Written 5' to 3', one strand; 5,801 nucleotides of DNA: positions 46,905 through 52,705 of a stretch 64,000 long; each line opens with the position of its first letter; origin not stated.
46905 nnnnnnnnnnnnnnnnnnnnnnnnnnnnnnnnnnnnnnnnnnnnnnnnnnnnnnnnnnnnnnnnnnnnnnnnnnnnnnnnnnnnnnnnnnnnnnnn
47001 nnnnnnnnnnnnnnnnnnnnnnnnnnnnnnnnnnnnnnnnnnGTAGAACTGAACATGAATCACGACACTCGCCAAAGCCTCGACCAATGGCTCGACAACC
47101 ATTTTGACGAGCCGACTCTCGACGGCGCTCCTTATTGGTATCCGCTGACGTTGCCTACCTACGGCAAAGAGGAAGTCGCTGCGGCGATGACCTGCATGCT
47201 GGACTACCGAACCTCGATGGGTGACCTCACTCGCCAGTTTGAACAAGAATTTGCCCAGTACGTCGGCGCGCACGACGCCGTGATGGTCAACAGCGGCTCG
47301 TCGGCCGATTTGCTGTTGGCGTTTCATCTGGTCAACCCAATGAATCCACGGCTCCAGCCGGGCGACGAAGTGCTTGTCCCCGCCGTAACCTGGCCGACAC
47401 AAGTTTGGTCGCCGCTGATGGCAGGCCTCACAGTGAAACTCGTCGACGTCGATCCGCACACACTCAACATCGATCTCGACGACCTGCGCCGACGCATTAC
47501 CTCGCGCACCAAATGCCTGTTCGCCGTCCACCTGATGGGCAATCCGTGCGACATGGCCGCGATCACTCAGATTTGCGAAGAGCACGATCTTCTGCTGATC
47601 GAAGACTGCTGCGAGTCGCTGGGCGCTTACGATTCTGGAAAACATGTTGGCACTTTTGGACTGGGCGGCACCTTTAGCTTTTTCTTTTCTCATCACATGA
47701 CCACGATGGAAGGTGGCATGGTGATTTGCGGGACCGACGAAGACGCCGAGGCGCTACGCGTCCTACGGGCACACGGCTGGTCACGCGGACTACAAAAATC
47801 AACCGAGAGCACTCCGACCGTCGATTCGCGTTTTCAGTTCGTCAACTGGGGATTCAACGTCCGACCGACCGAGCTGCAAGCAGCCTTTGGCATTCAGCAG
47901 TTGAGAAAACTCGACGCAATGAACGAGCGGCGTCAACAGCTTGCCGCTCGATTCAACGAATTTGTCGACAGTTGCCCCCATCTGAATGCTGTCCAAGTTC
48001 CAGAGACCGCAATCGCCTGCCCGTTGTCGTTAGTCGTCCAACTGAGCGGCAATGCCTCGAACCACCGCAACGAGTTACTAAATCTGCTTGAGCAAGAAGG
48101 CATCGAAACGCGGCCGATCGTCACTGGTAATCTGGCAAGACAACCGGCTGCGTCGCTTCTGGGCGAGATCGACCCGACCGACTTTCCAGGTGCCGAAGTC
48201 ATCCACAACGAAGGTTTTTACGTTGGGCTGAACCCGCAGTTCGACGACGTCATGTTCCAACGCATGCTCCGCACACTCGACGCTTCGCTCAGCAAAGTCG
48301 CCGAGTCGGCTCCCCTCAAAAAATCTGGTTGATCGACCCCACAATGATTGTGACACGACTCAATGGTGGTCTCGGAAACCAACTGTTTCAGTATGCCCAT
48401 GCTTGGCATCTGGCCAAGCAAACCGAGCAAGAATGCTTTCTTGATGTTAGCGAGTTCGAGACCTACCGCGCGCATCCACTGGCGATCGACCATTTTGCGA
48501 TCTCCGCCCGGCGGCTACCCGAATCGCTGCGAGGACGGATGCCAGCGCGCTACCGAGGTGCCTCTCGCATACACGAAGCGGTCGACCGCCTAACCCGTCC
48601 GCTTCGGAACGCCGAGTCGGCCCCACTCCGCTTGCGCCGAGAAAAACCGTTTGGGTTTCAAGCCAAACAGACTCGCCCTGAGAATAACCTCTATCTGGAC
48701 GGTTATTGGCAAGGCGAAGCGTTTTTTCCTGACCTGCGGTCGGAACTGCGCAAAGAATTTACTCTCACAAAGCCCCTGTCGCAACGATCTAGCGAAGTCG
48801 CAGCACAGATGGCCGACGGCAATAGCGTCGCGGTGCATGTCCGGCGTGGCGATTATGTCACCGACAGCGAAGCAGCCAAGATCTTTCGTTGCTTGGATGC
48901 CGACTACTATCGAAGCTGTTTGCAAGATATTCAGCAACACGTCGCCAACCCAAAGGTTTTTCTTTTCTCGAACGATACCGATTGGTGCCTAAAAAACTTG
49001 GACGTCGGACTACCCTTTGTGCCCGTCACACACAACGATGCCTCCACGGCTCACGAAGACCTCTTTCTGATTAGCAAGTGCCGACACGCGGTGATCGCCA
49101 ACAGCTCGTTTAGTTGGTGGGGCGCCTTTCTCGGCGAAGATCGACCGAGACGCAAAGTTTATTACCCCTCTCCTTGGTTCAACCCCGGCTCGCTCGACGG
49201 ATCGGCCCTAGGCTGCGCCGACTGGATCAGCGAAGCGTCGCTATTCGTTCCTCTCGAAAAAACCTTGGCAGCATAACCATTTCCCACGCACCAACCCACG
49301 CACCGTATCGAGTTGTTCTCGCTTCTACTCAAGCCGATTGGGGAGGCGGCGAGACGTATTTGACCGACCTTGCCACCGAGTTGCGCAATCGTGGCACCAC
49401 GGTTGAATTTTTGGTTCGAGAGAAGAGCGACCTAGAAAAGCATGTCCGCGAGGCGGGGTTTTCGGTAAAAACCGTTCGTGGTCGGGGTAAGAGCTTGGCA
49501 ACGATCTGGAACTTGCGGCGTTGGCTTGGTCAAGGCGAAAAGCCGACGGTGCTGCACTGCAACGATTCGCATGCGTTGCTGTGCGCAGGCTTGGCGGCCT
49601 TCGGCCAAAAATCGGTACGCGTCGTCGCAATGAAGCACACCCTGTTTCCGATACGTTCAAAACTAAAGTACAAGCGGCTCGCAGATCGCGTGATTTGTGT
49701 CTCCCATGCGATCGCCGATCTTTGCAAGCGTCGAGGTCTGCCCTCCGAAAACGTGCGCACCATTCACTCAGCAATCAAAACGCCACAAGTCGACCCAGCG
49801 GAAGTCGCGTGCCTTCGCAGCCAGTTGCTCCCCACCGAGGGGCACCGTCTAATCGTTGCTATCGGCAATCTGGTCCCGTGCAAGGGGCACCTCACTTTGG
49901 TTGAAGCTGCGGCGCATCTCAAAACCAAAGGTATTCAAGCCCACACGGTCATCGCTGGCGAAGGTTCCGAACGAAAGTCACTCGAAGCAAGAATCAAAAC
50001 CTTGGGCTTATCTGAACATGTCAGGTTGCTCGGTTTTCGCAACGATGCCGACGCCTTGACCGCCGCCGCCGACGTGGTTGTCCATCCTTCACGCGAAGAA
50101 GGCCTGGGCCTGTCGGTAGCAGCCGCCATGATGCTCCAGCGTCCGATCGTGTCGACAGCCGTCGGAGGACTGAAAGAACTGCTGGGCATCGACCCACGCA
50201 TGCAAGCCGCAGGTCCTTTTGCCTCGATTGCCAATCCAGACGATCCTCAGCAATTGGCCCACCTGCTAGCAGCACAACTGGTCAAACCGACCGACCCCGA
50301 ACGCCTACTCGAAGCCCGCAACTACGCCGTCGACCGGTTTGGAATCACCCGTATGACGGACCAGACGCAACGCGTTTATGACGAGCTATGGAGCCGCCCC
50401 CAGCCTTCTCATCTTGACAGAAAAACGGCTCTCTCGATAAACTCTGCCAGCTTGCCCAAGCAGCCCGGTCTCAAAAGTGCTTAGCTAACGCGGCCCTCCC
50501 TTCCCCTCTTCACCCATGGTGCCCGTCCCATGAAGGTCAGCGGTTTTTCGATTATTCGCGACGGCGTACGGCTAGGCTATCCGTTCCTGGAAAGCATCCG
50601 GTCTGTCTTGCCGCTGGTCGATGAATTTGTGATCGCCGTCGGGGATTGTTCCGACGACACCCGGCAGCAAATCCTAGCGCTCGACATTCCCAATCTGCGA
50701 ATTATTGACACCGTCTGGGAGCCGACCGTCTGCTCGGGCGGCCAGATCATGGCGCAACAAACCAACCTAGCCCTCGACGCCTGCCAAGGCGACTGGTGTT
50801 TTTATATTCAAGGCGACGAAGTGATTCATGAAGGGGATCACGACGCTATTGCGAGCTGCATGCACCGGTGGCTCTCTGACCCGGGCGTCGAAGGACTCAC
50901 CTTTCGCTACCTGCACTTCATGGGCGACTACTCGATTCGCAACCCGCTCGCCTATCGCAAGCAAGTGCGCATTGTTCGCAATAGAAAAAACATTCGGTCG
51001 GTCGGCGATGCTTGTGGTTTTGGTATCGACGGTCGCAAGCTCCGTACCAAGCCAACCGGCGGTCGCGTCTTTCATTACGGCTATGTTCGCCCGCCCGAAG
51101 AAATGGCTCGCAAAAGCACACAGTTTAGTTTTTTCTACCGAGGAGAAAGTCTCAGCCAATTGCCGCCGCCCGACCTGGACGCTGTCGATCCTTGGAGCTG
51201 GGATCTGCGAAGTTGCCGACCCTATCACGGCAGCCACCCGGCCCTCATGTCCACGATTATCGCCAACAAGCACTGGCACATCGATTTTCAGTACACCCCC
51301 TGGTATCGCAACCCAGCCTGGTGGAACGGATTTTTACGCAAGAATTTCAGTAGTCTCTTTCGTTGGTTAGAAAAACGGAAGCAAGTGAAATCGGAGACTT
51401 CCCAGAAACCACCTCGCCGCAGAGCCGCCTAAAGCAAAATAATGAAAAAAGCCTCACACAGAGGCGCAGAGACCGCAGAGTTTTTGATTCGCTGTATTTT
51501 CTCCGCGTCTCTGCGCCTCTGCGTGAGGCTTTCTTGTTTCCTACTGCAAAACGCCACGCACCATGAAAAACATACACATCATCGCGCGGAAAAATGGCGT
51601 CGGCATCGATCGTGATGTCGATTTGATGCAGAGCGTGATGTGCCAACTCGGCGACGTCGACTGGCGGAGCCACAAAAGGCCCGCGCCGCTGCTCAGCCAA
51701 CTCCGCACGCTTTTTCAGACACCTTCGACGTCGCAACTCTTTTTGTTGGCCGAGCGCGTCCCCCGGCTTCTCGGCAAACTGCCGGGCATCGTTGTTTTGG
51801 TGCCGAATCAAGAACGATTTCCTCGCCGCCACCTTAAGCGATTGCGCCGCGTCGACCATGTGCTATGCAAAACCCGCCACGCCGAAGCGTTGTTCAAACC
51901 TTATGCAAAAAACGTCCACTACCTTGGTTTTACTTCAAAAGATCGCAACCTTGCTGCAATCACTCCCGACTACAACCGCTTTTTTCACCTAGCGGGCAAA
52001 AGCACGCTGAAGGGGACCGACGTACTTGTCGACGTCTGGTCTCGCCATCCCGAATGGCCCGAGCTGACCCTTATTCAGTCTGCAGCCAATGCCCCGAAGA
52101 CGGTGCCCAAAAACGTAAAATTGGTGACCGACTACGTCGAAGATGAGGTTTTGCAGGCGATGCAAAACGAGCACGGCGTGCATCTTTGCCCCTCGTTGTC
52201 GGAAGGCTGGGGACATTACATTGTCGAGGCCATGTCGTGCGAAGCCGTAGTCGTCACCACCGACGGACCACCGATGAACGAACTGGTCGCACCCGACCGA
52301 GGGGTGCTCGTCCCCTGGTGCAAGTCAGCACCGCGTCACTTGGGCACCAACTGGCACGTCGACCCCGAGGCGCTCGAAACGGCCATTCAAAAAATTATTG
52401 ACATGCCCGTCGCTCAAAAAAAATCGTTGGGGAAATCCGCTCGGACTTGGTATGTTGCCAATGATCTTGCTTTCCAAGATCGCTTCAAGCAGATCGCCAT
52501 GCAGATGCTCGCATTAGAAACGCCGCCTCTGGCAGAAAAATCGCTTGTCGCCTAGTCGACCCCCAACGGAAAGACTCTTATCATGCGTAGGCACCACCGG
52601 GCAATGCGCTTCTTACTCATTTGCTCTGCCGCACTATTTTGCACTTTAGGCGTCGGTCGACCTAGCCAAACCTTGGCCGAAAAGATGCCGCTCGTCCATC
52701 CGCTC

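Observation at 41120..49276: Probable GDP-L-colitose pathway and colitosyltransferase in a planctomycete surface-glycan cluster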

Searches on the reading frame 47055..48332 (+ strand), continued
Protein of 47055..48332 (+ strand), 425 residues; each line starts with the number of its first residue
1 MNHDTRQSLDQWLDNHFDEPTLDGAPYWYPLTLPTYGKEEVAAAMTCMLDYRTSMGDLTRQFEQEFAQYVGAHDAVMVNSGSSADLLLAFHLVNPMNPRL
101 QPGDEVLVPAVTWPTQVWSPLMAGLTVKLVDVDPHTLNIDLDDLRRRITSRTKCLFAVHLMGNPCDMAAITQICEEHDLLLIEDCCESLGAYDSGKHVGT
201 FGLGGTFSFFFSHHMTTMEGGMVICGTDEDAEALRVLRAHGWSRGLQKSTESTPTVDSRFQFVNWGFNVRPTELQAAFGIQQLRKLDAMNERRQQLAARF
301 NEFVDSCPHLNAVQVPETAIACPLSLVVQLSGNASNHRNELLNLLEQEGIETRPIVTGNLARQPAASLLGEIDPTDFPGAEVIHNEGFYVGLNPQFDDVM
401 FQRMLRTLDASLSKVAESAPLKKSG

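Call 8: find_related_loci(query=window:47055-48332:+, collection=genome_contigs, flank=10000)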
Query window:47055-48332:+ (425 aa) in genome_contigs; peptide patterns used: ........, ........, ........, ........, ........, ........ (x = any residue, [..] = any of these).
46 stretches matched a pattern; 28 encode a relative of the query (tblastn E <= 1e-3); 28 distinct loci.
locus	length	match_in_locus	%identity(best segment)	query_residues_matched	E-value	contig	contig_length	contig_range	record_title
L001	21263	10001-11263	70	1-423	0e+0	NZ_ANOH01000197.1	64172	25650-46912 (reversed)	Rhodopirellula sallentina SM41 cSM410198, whole genome shotgun sequence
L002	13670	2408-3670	69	1-423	0e+0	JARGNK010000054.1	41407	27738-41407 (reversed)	MAG: Rubripirellula sp. isolate bin_ak_oxhcr2.033 NODE_740_length_41407_cov_6.108314, whole genome shotgun sequence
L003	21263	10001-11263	68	1-423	0e+0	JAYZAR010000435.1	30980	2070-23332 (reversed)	MAG: Planctomycetota bacterium isolate XB_MAG1188 DB_MAG1188_0435, whole genome shotgun sequence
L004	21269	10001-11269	68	1-425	0e+0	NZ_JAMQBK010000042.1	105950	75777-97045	Aporhodopirellula aestuarii strain ICT_H3.1 contig_42, whole genome shotgun sequence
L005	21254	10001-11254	69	1-415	0e+0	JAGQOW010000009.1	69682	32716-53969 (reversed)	MAG: Planctomycetales bacterium isolate HKST-UBA24 NODE_10_length_69682_cov_4.070627, whole genome shotgun sequence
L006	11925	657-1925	66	1-425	0e+0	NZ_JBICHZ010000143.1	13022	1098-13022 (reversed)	MAG: Rhodopirellula sp. JB044 k141_190188, whole genome shotgun sequence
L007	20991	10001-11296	61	1-423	0e+0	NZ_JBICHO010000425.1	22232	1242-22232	MAG: Rhodopirellula sp. JB055 k141_245350, whole genome shotgun sequence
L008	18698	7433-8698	64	1-422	0e+0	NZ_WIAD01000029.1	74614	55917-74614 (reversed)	Roseimaritima sediminicola strain JC651 29_length=74614_depth=0.98x, whole genome shotgun sequence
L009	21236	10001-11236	70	1-414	0e+0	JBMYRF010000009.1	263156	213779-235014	MAG: Rubripirellula sp. isolate ME_XS_2303_bin_66 ME_XS_2303_bin_66_8, whole genome shotgun sequence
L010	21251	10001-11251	51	1-416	3e-140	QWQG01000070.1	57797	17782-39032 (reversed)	MAG: Planctomycetota bacterium isolate ZH-3NOV15-plancto2 ZH-3NOV15-C316, whole genome shotgun sequence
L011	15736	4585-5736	54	27-408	6e-139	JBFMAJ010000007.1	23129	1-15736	MAG: Nitrospirota bacterium isolate MAG135 MAG135_7, whole genome shotgun sequence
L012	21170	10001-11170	52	27-414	8e-139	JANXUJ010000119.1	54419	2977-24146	MAG: Cyanobacteria bacterium isolate 339R_metabat_31 339R_k141_1751081, whole genome shotgun sequence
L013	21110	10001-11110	54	27-394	1e-138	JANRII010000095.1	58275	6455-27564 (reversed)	MAG: Pseudanabaenaceae cyanobacterium bins.39 k141_362620, whole genome shotgun sequence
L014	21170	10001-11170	51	27-414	1e-137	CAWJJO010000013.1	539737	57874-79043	MAG: uncultured bacterium isolate MFD05674.bin.2.88 genome assembly, contig: contig_48941, whole genome shotgun sequence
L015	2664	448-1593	53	27-405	6e-145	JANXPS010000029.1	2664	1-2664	MAG: Deltaproteobacteria bacterium isolate GL140_3_concoct_343_sub GL140_3_k141_1613350, whole genome shotgun sequence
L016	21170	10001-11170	51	27-414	2e-135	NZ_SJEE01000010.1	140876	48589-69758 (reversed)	Pseudanabaena sp. UWO311 PseudUWO311_10, whole genome shotgun sequence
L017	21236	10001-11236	51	6-414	1e-135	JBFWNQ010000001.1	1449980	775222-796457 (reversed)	MAG: Bacteriovoracia bacterium isolate CA_2019_TPBF_116 NODE_15_length_1449980_cov_9.995961_TPBF, whole genome shotgun s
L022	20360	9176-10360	52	23-413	2e-129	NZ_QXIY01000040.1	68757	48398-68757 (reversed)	Candidatus Cryosericum septentrionale strain SMC1 SMC1_40, whole genome shotgun sequence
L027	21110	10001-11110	38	29-397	9e-80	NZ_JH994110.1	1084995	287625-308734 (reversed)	Brachyspira hampsonii 30446 isolate IDAC 161111-01 scaffold00003, whole genome shotgun sequence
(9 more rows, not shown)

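Call 30: search_protein_families(library=ncbifam, proteins=[L027:9006-9998:+, L013:8943-9905:+, L017:9028-9984:+, L001:8991-10004:+, L022:8092-9051:+, L017:14684-16036:-], max_evalue=1e-40)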
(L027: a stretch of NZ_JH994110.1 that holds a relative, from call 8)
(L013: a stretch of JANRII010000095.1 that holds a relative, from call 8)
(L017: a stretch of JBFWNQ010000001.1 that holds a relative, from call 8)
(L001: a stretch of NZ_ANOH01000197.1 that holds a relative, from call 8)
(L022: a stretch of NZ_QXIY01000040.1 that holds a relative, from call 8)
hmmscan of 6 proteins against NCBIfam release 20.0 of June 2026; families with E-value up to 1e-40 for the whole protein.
L027:9006-9998:+ (330 aa): 1 family
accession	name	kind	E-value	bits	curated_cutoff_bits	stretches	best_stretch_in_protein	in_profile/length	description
NF047922.1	GDPFucSynFcl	equivalog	7e-118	393.5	500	1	11-316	2-306/308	GDP-L-fucose synthase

L013:8943-9905:+ (320 aa): 1 family
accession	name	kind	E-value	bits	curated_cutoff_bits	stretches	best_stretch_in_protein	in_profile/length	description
NF047922.1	GDPFucSynFcl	equivalog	2e-115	385.4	500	1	11-313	2-303/308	GDP-L-fucose synthase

L017:9028-9984:+ (318 aa): 1 family
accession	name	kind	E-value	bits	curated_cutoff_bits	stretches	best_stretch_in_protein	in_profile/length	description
NF047922.1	GDPFucSynFcl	equivalog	3.4e-114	381.4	500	1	10-312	2-303/308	GDP-L-fucose synthase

L001:8991-10004:+ (337 aa): 1 family
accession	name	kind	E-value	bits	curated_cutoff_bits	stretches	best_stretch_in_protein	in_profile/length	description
NF047922.1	GDPFucSynFcl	equivalog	2.3e-107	359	500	1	15-313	4-301/308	GDP-L-fucose synthase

L022:8092-9051:+ (319 aa): 1 family
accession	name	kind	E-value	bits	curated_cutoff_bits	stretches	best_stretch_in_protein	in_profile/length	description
NF047922.1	GDPFucSynFcl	equivalog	3.4e-112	374.9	500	1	12-313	4-304/308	GDP-L-fucose synthase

L017:14684-16036:- (450 aa): 4 families
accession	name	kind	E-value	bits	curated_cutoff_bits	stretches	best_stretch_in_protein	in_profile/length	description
NF011936.0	PRK15407.1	equivalog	9.7e-200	663.8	423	1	13-447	6-436/440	lipopolysaccharide biosynthesis protein RfbH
TIGR03588.1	PseC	equivalog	2.4e-56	191.3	423.5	1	48-447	3-380/380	UDP-4-amino-4,6-dideoxy-N-acetyl-beta-L-altrosamine transaminase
TIGR04181.1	NHT_00031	hypoth_equivalog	1.5e-44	152.3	420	0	70-254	24-217/359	LegC family aminotransferase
NF008687.0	PRK11706.1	equivalog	3.9e-43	147.6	375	1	73-445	29-372/375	dTDP-4-amino-4,6-dideoxygalactose transaminase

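Call 59: search_protein_families(library=pfam, proteins=[L016:2261-3067:+, L016:3071-4333:+, L016:6062-7249:+, L016:8110-8928:+, L016:13391-14476:+, L016:16011-17084:+, L001:1784-3055:+, L001:3064-3681:+, L001:3678-4526:+, L001:5331-6383:+], max_evalue=0.00001)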
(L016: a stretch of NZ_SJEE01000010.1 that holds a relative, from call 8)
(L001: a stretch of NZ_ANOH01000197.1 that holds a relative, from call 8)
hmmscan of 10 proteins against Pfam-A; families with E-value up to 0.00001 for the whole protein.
L016:2261-3067:+ (268 aa): 1 family
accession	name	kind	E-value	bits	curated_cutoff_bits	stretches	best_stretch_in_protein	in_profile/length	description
PF01061.29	ABC2_membrane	-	2.1e-11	44.2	26.9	1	20-227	2-209/211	ABC-2 type transporter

L016:3071-4333:+ (420 aa): 2 families
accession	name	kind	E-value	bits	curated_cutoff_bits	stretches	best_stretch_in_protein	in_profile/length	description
PF00005.33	ABC_tran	-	6.9e-23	82.2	25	1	45-176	1-135/137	ABC transporter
PF13304.12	AAA_21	-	6.2e-06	26.9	27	0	59-112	3-62/304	AAA domain, putative AbiEii toxin, Type IV TA system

L016:6062-7249:+ (395 aa): 1 family
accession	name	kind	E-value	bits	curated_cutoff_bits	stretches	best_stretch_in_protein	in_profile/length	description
PF01757.29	Acyl_transf_3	-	8e-27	94.6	31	1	50-378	3-324/326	Acyltransferase domain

L016:8110-8928:+ (272 aa): 1 family
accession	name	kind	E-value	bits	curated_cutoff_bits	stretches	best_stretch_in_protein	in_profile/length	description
PF08241.18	Methyltransf_11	-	5.8e-06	27.3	21.2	1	110-201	2-88/95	Methyltransferase domain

L016:13391-14476:+ (361 aa): 1 family
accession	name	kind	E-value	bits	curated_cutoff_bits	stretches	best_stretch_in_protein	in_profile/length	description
PF00535.33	Glycos_transf_2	-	3.9e-09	37.1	23.3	1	4-105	2-97/168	Glycosyl transferase family 2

L016:16011-17084:+ (357 aa): 0 families

L001:1784-3055:+ (423 aa): 5 families
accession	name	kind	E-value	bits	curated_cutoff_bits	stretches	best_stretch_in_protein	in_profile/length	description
PF08484.17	Methyltransf_14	-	3.6e-56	189.8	23.5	1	263-418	2-160/160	C-methyltransferase C-terminal domain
PF08421.16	Methyltransf_13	-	3.4e-22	78.8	31.3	1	21-82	1-62/62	Putative zinc binding domain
PF13489.12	Methyltransf_23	-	1.1e-16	61.5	27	1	100-257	7-163/164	Methyltransferase domain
PF08242.18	Methyltransf_12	-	3.2e-09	37.8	30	1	119-212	1-98/98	Methyltransferase domain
PF08241.18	Methyltransf_11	-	3.6e-06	28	21.2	1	120-214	2-95/95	Methyltransferase domain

L001:3064-3681:+ (205 aa): 1 family
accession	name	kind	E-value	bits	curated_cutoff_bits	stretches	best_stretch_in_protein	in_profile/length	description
PF00908.23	dTDP_sugar_isom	-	1.2e-62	210.9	27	1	6-175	2-167/168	dTDP-4-dehydrorhamnose 3,5-epimerase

L001:3678-4526:+ (282 aa): 4 families
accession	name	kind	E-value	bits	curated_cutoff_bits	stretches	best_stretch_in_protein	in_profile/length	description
PF01370.27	Epimerase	-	4.7e-32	111.7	20.9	1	3-221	1-229/240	NAD dependent epimerase/dehydratase family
PF16363.11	GDP_Man_Dehyd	-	1.1e-20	74.8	27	1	5-253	2-272/332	GDP-mannose 4,6 dehydratase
PF13460.12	NAD_binding_10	-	1.1e-07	32.3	27.2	1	7-129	1-113/184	NAD(P)H-binding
PF03435.24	Sacchrp_dh_NADP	-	2.4e-06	28.3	25.1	1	4-76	2-78/129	Saccharopine dehydrogenase NADP binding domain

L001:5331-6383:+ (350 aa): 0 families

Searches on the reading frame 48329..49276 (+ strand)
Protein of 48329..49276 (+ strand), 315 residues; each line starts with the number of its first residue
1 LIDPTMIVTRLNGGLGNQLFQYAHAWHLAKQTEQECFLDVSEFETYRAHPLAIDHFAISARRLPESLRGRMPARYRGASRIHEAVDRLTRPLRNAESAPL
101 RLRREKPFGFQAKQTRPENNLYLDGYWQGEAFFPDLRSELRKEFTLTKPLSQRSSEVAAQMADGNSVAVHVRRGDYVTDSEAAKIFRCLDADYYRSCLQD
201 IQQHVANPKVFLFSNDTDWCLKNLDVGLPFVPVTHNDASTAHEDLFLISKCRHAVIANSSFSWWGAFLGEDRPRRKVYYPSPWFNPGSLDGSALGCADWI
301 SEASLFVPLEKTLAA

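Call 3: search_protein_families(library=pfam, proteins=[window:48329-49276:+])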
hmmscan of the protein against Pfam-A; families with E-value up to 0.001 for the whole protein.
window:48329-49276:+ (315 aa): 1 family
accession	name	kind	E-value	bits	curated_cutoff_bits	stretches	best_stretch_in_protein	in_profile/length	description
PF01531.22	Glyco_transf_11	-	1.4e-33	116.9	23.9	1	118-269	121-266/298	Glycosyl transferase family 11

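Call 4: search_protein_families(library=ncbifam, proteins=[window:48329-49276:+])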
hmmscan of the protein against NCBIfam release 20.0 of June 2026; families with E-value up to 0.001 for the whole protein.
window:48329-49276:+ (315 aa): 0 families

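Call 14: search_solved_structures(query=window:48329-49276:+, show_alignments=2, max_evalue=0.01)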
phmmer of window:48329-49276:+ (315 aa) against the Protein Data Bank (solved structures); distinct sequences matched with E-value up to 0.01: 0.

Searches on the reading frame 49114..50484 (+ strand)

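Call 3: search_protein_families(library=pfam, proteins=[window:49114-50484:+])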
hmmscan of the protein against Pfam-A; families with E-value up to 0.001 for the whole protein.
window:49114-50484:+ (456 aa): 6 families
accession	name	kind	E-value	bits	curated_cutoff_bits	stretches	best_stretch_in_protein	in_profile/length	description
PF13692.12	Glyco_trans_1_4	-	9.2e-28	97.7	27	1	245-384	2-135/142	Glycosyl transferases group 1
PF00534.26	Glycos_transf_1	-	1.2e-27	97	26.4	1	236-358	7-132/172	Glycosyl transferases group 1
PF13439.12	Glyco_transf_4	-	1.3e-26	94.1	28.5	1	76-223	1-168/170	Glycosyltransferase Family 4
PF13579.12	Glyco_trans_4_4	-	6.6e-16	59.5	29.7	1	77-218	1-156/158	Glycosyl transferase 4-like domain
PF20706.3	GT4-conflict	-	1.7e-10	40.9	26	1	189-360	146-323/385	Family 4 Glycosyltransferase in conflict systems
PF16994.11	Glyco_trans_4_5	-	0.00012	22.3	26.6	0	66-121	4-60/172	Glycosyl-transferase family 4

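Call 4: search_protein_families(library=ncbifam, proteins=[window:49114-50484:+])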
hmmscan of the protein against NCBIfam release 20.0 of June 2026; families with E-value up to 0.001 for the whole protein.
window:49114-50484:+ (456 aa): 32 families (the best 25 are shown)
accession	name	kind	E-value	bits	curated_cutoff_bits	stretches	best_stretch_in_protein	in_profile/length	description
TIGR03088.1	stp2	hypoth_equivalog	7.5e-30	104.2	409.05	1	75-425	12-373/374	TIGR03088 family PEP-CTERM/XrtA system glycosyltransferase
NF041876.1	EPS_EpsE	equivalog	6.3e-24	84.9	400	1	245-413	215-384/389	exopolysaccharide biosynthesis GT4 family glycosyltransferase EpsE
TIGR03999.1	thiol_BshA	equivalog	1.1e-23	83.8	273.7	1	190-425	145-373/375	N-acetyl-alpha-D-glucosaminyl L-malate synthase BshA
TIGR04047.1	MSMEG_0565_glyc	hypoth_equivalog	2.9e-15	56.2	259.85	1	189-422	138-371/373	MSMEG_0565 family glycosyltransferase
NF047684.1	TeichurnBiosyTuaC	equivalog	4.4e-14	52.2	550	1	189-358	164-329/391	teichuronic acid biosynthesis protein TuaC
TIGR03449.1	mycothiol_MshA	equivalog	1.3e-13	50.6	462.5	1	191-425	166-403/406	D-inositol-3-phosphate glycosyltransferase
TIGR04157.1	glyco_rSAM_CFB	subfamily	3.2e-13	49.5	400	1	185-358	165-340/406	TIGR04157 family glycosyltransferase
NF038011.1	PelF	equivalog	5.6e-12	45.4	100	1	207-409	275-472/489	GT4 family glycosyltransferase PelF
NF038295.1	EPS_HpsP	equivalog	1.7e-11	43.7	550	1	201-425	166-387/388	hormogonium polysaccharide biosynthesis glycosyltransferase HpsP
TIGR02095.1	glgA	subfamily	4.5e-11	42.1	328.45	1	241-357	291-407/477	glycogen/starch synthase, ADP-glucose type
NF050063.1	ProtGlycPglJ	equivalog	5.4e-11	42.3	500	1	202-360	158-308/363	N-acetylgalactosamine-N,N'-diacetylbacillosaminyl-diphospho-undecaprenol 4-alpha-N-acetylgalactosaminyltransferase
TIGR04063.1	stp3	hypoth_equivalog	3.4e-10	39.4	442.05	1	188-425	156-395/397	TIGR04063 family PEP-CTERM/XrtA system glycosyltransferase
TIGR02149.1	glgA_Coryne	subfamily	1.1e-09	37.9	302.4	1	189-424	144-389/391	glycogen synthase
NF053787.1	GlcN_PG_synth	equivalog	1.9e-08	33.6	480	1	190-425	144-359/361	N-acetylglucosaminyl phosphatidylglycerol synthase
NF038229.1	Glyco4_Geo_Pelo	equivalog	3.7e-08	32.8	400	1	189-352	109-271/338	GPMC system family 4 glycosyltransferase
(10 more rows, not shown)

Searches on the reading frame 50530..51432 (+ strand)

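Call 3: search_protein_families(library=pfam, proteins=[window:50530-51432:+])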
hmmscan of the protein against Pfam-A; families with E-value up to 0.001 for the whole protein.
window:50530-51432:+ (300 aa): 1 family
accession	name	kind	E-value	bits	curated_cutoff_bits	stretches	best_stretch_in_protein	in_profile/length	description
PF13704.12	Glyco_tranf_2_4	-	0.00082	20.3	27.5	0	30-105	19-90/98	Glycosyl transferase family 2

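Call 4: search_protein_families(library=ncbifam, proteins=[window:50530-51432:+])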
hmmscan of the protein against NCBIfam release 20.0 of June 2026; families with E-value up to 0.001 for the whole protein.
window:50530-51432:+ (300 aa): 0 families

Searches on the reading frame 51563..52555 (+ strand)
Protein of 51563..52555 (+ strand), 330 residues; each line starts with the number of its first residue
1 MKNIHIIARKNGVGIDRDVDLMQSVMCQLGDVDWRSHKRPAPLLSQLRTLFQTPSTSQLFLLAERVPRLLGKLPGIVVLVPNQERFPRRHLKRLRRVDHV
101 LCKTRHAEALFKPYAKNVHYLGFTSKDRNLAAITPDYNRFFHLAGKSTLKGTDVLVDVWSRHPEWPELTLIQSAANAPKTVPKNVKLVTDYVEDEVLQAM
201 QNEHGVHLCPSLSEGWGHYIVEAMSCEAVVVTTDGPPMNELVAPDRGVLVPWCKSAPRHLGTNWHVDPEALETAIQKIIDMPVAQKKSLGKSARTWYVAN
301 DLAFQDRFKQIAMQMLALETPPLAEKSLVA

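Call 10: search_protein_families(library=pfam, proteins=[window:51563-52555:+])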
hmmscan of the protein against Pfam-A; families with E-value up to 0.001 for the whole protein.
window:51563-52555:+ (330 aa): 2 families
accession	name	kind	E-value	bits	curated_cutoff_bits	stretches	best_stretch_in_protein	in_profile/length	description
PF00534.26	Glycos_transf_1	-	9e-10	38.8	26.4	1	188-257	77-136/172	Glycosyl transferases group 1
PF13692.12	Glyco_trans_1_4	-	8e-09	36.3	27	1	181-251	57-125/142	Glycosyl transferases group 1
